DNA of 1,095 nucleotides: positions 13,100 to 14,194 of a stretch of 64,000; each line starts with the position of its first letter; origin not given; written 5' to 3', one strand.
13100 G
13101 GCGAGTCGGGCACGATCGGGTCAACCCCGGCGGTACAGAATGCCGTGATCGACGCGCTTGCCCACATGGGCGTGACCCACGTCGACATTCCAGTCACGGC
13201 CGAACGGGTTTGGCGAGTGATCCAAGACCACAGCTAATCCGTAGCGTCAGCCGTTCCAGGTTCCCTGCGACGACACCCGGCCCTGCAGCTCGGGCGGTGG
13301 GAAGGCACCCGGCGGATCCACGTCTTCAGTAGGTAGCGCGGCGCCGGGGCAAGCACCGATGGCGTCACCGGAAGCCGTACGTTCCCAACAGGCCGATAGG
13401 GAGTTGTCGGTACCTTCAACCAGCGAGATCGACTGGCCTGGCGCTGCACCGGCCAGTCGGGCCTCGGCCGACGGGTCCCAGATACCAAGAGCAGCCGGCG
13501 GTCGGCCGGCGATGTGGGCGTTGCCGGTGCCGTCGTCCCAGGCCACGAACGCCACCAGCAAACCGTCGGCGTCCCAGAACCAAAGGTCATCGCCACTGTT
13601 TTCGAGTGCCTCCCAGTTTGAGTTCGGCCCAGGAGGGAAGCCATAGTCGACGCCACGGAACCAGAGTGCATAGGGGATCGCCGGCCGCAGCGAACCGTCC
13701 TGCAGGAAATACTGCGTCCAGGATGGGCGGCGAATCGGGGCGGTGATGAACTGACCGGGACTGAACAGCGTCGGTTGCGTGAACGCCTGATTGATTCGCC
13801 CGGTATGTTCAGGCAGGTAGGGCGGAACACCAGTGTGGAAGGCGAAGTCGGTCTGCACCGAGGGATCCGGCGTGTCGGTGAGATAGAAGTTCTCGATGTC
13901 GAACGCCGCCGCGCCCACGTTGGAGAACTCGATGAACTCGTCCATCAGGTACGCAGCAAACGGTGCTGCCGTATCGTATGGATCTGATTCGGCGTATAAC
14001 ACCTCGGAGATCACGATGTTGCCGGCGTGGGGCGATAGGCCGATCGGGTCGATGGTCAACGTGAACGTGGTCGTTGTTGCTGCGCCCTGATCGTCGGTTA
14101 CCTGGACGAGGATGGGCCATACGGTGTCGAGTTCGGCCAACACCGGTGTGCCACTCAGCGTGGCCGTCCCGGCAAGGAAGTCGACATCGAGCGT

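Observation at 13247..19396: HD-GYP (cyclic-di-GMP phosphodiesterase-type) domain fused to a 1,700-aa cadherin-repeat surface protein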

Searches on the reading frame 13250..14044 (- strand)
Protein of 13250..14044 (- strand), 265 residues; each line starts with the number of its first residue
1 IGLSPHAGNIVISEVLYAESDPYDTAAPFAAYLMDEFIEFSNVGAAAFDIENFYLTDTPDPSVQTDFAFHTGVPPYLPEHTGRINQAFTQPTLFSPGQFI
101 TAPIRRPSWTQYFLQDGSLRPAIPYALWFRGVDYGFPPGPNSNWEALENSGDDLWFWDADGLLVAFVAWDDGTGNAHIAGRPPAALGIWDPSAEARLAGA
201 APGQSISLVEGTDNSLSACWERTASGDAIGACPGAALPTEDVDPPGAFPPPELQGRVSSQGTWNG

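Call 49: find_homologous_proteins(query=window:13250-14044:-)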
Query window:13250-14044:- (265 aa): 4 proteins with E <= 0.001 among 1523 candidates.
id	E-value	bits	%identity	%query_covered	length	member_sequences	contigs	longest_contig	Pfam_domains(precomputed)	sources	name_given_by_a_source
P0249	2.1e-65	239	51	100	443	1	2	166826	PF00028.24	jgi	-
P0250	2.4e-57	213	62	68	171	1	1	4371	-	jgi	jgi:hypothetical protein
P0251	1.3e-49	187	45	100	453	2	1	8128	PF17963.8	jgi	jgi:hypothetical protein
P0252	5.3e-43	166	42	98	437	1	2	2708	PF17963.8,PF17803.8,PF05345.19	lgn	-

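Call 61: predict_structure(alignment_id=A3)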
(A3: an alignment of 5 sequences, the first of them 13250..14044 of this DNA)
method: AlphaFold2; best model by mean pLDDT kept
length: 265 residues; sequences in the alignment: 5
mean_pLDDT: 47.7   pTM: 0.52
mean pLDDT of the five models: 47.7, 43.7, 41.0, 40.8, 40.3
residues with pLDDT >= 90: 0; 70-90: 16; 50-70: 90; < 50: 159
segments of 3 or more residues with pLDDT < 50: 1-7, 18-34, 64-81, 86-88, 106-115, 122-151, 172-177, 196-239, 245-265
pLDDT, mean of each block of 10 residues (from residue 1): 45 53 42 56 71 67 46 34 50 71 51 47 38 29 32 64 65 50 58 52 38 35 34 42 48 35 30
secondary structure, 60 per line:
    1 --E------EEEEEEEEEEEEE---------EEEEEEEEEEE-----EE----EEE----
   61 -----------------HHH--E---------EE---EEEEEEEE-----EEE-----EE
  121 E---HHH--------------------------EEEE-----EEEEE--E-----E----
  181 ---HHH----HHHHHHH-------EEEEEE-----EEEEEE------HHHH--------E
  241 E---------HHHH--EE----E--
elements in order: E10-22 E32-42 E54-56 E98-105 E111-113 E119-121 E154-157 E163-167 H191-197 E205-210 E216-221 H228-231 H251-254

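Call 67: search_protein_families(library=pfam, proteins=[window:13250-14044:-], max_evalue=1)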
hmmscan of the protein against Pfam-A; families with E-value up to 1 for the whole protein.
window:13250-14044:- (265 aa): 1 family
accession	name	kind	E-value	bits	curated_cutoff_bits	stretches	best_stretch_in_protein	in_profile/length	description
PF00932.25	LTD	-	2e-06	28.5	34.3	1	6-101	4-66/109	Lamin Tail Domain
